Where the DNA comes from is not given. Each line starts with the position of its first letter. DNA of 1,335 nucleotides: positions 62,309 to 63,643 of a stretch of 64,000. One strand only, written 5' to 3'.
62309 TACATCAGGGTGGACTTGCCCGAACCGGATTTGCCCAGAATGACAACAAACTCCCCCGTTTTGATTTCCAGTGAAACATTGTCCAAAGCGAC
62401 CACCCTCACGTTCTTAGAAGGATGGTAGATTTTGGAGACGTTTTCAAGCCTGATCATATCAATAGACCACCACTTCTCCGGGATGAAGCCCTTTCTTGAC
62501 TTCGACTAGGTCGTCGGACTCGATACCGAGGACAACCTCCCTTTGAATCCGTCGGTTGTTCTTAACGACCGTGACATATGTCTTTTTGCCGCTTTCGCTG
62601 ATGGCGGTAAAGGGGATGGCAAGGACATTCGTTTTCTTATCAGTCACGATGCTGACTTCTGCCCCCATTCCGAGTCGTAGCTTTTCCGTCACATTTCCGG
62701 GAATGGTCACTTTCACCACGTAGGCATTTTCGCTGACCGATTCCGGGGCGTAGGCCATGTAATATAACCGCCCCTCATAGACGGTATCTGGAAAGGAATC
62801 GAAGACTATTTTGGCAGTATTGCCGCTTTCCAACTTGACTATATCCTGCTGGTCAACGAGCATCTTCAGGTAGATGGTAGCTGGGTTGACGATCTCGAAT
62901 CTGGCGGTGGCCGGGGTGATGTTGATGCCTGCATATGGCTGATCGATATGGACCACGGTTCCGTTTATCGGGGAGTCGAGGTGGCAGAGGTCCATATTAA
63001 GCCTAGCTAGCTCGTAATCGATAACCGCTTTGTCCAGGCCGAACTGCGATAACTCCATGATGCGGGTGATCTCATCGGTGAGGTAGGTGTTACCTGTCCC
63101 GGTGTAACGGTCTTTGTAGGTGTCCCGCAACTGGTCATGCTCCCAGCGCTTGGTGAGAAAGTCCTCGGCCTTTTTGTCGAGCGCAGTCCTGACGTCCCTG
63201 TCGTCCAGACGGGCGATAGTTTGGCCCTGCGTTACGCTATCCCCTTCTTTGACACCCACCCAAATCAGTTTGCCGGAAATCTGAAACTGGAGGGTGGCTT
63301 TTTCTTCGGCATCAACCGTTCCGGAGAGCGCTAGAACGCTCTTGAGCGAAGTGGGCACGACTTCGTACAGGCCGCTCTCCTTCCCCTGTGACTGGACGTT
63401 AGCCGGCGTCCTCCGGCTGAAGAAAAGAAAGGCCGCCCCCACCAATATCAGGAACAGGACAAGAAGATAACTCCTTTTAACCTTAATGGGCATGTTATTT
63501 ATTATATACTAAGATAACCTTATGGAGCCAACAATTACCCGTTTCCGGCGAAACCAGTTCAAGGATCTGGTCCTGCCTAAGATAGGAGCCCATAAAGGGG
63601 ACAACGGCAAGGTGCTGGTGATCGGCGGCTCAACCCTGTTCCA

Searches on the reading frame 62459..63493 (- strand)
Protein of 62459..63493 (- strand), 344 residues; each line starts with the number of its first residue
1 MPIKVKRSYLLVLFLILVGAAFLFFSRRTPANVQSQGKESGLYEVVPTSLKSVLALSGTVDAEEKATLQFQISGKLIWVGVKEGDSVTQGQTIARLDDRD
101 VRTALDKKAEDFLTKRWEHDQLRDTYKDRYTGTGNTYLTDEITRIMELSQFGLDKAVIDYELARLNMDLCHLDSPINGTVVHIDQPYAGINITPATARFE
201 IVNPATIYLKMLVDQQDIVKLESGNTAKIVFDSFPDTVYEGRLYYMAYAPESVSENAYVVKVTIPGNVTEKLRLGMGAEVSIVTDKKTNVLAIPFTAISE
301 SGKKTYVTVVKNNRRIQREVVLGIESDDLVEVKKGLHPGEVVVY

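Call 15: find_encoding_contigs(protein=window:62459-63493:-, flank=10000, max_places=4)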
Protein window:62459-63493:- (344 aa): 4 contigs read that carry it; 3 places shown.
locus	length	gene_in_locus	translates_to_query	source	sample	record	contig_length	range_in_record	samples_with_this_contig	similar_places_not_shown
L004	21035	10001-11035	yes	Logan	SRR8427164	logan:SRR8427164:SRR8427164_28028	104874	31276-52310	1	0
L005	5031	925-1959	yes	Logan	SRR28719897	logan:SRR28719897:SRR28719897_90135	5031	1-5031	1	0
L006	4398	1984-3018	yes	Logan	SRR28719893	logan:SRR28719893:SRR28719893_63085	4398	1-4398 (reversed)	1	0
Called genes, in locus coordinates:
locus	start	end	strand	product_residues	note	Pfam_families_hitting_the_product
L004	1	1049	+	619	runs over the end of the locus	-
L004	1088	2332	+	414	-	-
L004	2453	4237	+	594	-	-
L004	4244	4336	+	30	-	-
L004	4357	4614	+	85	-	-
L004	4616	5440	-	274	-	PF01177:Asp_Glu_race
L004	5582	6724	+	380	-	-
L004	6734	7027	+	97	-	PF00708:Acylphosphatase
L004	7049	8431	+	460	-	-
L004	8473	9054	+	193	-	PF13482:RNase_H_2, PF10108:DNA_pol_B_exo2 (faint)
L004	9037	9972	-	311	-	PF01256:Carb_kinase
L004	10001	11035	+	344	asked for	PF25917:BSH_RND (weak), PF25967:RND-MFP_C (weak), PF25989:YknX_C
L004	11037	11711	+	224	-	PF02463:SMC_N (weak), PF00005:ABC_tran, PF13304:AAA_21 (faint)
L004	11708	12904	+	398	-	PF12704:MacB_PCD, PF02687:FtsX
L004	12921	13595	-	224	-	PF01386:Ribosomal_L25p, PF14693:Ribosomal_TL5_C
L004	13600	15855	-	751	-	PF13196:DUF4012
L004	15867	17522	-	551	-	PF08486:SpoIID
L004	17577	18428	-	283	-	PF02355:SecD_SecF_C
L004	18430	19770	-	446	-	PF21760:SecD_1st, PF22599:SecDF_P1_head, PF03176:MMPL (faint), PF02355:SecD_SecF_C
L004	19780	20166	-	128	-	-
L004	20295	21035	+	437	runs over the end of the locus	PF11638:DnaA_N (weak), PF01695:IstB_IS21, PF00308:Bac_DnaA, PF00004:AAA (weak), PF08299:Bac_DnaA_C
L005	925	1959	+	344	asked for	PF25917:BSH_RND (weak), PF25967:RND-MFP_C (weak), PF25989:YknX_C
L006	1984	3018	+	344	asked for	PF25917:BSH_RND (weak), PF25967:RND-MFP_C (weak), PF25989:YknX_C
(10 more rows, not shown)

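Call 34: search_protein_families(library=pfam, proteins=[L004:1088-2332:+, L004:2453-4237:+, L004:5582-6724:+, L004:7049-8431:+], max_evalue=0.1)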
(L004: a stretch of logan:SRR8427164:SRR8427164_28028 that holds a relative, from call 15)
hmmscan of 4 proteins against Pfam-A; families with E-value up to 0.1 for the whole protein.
L004:1088-2332:+ (414 aa): 0 families

L004:2453-4237:+ (594 aa): 0 families

L004:5582-6724:+ (380 aa): 0 families

L004:7049-8431:+ (460 aa): 0 families
